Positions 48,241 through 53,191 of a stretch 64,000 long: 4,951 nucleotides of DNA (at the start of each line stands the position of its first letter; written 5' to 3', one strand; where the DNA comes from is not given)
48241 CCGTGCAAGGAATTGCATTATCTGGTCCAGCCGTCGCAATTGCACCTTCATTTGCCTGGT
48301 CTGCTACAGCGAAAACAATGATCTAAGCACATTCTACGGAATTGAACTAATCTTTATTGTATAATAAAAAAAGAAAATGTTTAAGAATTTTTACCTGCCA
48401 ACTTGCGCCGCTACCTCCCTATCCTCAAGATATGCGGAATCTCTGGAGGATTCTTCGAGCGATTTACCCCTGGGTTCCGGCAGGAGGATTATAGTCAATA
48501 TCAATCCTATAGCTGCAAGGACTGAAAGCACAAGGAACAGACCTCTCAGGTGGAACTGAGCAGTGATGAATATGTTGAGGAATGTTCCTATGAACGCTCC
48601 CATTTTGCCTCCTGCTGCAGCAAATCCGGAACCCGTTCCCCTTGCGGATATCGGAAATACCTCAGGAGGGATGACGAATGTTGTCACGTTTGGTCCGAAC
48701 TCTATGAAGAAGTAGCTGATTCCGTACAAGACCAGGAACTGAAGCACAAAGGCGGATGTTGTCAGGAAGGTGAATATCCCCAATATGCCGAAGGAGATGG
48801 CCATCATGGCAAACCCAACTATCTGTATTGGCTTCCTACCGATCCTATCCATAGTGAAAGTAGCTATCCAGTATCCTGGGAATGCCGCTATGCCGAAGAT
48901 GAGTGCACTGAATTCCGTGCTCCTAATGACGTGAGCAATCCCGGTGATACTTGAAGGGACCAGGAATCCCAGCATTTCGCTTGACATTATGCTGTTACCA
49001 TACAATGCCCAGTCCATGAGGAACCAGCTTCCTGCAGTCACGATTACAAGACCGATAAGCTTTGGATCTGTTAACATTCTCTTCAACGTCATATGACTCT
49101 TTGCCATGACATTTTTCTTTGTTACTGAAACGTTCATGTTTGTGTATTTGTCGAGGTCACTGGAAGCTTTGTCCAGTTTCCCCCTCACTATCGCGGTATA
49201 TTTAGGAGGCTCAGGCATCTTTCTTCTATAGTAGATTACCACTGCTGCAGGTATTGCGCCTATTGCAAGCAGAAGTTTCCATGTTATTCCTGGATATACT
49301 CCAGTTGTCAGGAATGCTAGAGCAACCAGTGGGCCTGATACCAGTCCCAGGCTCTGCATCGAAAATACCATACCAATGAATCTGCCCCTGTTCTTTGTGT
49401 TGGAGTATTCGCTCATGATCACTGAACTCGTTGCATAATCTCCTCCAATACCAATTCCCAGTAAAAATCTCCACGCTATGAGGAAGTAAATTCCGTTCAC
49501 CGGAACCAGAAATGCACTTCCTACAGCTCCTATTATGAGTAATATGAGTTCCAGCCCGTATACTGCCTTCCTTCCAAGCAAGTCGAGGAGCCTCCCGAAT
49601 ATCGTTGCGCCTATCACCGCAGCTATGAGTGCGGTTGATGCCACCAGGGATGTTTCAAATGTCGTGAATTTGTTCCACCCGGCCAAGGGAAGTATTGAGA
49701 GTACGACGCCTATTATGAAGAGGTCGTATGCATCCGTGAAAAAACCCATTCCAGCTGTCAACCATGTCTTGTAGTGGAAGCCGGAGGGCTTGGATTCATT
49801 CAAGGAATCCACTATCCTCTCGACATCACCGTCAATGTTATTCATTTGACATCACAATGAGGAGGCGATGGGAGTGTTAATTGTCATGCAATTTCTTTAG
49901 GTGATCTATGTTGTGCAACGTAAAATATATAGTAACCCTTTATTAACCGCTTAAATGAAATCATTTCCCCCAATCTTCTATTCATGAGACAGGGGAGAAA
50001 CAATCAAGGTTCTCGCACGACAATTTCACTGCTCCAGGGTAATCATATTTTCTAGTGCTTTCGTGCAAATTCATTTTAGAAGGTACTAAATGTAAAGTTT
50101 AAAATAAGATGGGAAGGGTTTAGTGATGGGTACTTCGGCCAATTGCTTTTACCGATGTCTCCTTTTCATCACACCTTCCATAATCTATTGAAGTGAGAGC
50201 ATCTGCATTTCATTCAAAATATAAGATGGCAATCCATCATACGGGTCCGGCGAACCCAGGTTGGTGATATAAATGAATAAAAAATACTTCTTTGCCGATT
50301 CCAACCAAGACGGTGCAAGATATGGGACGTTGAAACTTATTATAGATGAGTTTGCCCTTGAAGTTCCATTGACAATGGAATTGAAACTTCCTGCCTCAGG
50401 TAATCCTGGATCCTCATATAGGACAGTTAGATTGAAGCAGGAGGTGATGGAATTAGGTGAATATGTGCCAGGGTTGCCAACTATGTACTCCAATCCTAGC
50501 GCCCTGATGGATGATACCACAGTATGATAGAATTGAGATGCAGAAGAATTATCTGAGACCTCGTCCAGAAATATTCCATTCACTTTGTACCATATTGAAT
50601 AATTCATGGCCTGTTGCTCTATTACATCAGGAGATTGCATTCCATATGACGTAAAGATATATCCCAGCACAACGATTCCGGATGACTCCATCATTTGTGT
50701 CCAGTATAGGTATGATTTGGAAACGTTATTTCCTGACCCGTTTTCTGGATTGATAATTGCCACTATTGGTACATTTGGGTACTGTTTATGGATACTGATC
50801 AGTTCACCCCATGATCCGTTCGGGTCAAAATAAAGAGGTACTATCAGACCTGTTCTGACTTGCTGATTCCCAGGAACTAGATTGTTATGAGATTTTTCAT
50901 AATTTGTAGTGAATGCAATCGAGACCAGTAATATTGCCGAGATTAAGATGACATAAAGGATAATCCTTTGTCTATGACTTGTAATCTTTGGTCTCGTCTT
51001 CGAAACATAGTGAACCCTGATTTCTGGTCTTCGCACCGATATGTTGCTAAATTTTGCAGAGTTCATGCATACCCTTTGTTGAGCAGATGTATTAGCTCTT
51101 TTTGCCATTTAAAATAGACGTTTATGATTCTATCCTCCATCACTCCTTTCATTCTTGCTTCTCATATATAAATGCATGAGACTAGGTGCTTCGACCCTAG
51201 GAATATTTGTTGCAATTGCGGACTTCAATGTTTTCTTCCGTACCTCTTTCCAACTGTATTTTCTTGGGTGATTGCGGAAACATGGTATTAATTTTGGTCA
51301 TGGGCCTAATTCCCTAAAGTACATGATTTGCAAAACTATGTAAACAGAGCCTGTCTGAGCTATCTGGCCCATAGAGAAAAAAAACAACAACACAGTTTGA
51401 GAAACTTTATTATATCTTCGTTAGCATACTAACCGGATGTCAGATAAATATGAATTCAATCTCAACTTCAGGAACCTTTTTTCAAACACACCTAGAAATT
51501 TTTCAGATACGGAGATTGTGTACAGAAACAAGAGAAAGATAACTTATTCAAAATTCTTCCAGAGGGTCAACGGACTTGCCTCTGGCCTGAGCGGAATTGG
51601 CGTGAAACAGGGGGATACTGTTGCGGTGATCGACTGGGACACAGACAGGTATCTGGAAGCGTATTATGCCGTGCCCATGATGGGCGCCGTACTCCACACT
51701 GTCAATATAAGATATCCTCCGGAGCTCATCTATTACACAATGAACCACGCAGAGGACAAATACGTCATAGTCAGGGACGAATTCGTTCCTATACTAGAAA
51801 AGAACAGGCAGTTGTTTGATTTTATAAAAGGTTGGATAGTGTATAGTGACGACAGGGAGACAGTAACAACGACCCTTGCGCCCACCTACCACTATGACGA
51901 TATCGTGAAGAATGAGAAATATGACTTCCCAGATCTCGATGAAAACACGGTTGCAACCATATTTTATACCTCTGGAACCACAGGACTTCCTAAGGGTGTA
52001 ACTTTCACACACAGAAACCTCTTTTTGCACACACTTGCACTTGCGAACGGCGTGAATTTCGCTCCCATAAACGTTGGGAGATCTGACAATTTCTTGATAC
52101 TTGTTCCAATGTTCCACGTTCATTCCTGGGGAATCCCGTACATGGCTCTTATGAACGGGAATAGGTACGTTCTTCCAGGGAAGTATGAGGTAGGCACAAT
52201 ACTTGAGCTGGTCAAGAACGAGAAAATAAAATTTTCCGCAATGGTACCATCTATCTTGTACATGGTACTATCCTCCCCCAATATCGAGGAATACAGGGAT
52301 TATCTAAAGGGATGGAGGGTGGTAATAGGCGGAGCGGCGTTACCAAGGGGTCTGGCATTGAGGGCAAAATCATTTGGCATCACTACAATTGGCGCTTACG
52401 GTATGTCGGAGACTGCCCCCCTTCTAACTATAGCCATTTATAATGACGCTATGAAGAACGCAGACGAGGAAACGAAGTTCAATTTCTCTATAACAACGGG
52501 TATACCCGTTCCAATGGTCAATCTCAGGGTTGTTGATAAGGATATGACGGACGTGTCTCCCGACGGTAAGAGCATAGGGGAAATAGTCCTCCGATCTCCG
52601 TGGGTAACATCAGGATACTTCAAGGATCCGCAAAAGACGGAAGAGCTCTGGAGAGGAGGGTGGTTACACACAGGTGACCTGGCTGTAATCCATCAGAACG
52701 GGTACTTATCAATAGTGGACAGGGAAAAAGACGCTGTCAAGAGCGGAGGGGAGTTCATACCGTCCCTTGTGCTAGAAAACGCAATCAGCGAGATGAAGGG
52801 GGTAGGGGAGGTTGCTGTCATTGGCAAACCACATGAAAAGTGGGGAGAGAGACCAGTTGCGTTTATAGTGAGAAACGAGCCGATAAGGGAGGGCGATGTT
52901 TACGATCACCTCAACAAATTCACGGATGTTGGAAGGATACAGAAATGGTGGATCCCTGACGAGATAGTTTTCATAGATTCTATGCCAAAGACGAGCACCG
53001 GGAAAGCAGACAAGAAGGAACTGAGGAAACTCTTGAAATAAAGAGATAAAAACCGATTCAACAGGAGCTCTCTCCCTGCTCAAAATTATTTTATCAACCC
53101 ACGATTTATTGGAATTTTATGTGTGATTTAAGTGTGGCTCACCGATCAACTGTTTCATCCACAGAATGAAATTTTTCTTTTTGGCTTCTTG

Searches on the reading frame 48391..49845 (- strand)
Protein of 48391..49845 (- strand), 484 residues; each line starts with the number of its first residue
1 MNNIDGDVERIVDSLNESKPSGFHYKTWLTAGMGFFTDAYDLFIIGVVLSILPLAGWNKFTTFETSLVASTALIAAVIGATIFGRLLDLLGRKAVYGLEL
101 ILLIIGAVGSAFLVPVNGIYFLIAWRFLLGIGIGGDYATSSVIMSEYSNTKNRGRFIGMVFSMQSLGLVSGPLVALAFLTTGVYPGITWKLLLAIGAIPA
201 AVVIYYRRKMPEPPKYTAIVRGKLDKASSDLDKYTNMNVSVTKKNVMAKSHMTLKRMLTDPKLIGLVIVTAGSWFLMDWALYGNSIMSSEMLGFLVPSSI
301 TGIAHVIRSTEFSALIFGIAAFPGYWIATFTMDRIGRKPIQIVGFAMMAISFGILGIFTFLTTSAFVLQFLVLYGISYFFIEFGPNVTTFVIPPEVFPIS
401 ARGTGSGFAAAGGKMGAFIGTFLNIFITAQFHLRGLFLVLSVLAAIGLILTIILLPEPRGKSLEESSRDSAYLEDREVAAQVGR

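Call 12: search_protein_families(library=ncbifam, max_evalue=0.00001, proteins=[window:48391-49845:-])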
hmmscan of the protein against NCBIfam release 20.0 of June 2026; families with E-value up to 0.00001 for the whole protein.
window:48391-49845:- (484 aa): 19 families
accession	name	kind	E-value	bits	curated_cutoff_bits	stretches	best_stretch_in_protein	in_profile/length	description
TIGR00887.1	2A0109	equivalog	1.1e-94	318.2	610.3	1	23-468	10-501/502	phosphate:H+ symporter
TIGR00895.1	2A0115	subfamily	5.4e-34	117.8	418.55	1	14-423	5-393/398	aromatic acid/H+ symport family MFS transporter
NF052357.1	GlucTporGlcPStph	equivalog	1e-30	106.9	750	1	38-468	19-435/445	glucose transporter GlcP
TIGR00879.1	SP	subfamily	2.1e-30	105.7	237.8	2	7-239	38-272/510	sugar porter family MFS transporter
TIGR00898.1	2A0119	subfamily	6.7e-29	101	550.75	1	64-465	127-505/506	cation transport protein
TIGR00891.1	2A0112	subfamily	8.2e-22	77.8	552.9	1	26-414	12-374/405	sialate:H+ symport family MFS transporter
NF007484.0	PRK10077.1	equivalog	5.3e-21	75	608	1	65-466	57-468/480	D-xylose transporter XylE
NF003024.0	PRK03893.1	subfamily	7.9e-19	67.8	604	1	24-225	19-210/497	sialate:H+ symport family MFS transporter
NF008963.0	PRK12307.1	equivalog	1.1e-17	64.3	637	1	27-452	19-406/426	MFS transporter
TIGR00883.1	2A0106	subfamily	1.4e-16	60.6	443.45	1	65-443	37-395/400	metabolite/H+ symporter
TIGR00893.1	2A0114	subfamily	1.9e-13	50.1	395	1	61-454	27-398/399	D-galactonate transporter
TIGR01299.1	synapt_SV2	subfamily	6.6e-13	47.4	637.3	1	17-265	158-408/742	synaptic vesicle protein SV2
NF053517.1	HbztTptrPcaK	equivalog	2.3e-11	43.3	770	1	25-447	18-421/437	4-hydroxybenzoate transporter PcaK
TIGR00881.1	2A0104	subfamily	2.2e-10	40.1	407.75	1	60-427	27-370/379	phosphoglycerate transporter protein PgtP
NF008586.0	PRK11551.1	equivalog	5.2e-10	38.9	410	1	64-219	51-199/406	3-(3-hydroxy-phenyl)propionate transporter MhpT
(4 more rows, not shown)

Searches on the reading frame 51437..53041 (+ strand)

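Call 7: search_protein_families(library=pfam, max_evalue=0.1, proteins=[window:51437-53041:+])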
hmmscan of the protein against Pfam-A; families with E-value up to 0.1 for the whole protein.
window:51437-53041:+ (534 aa): 2 families
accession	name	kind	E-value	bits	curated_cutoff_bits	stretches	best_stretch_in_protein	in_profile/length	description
PF00501.34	AMP-binding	-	1.7e-74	251.4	29.9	1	18-395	4-384/384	AMP-binding enzyme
PF13193.12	AMP-binding_C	-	7.5e-18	65.7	24.5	1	446-523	2-76/76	AMP-binding enzyme C-terminal domain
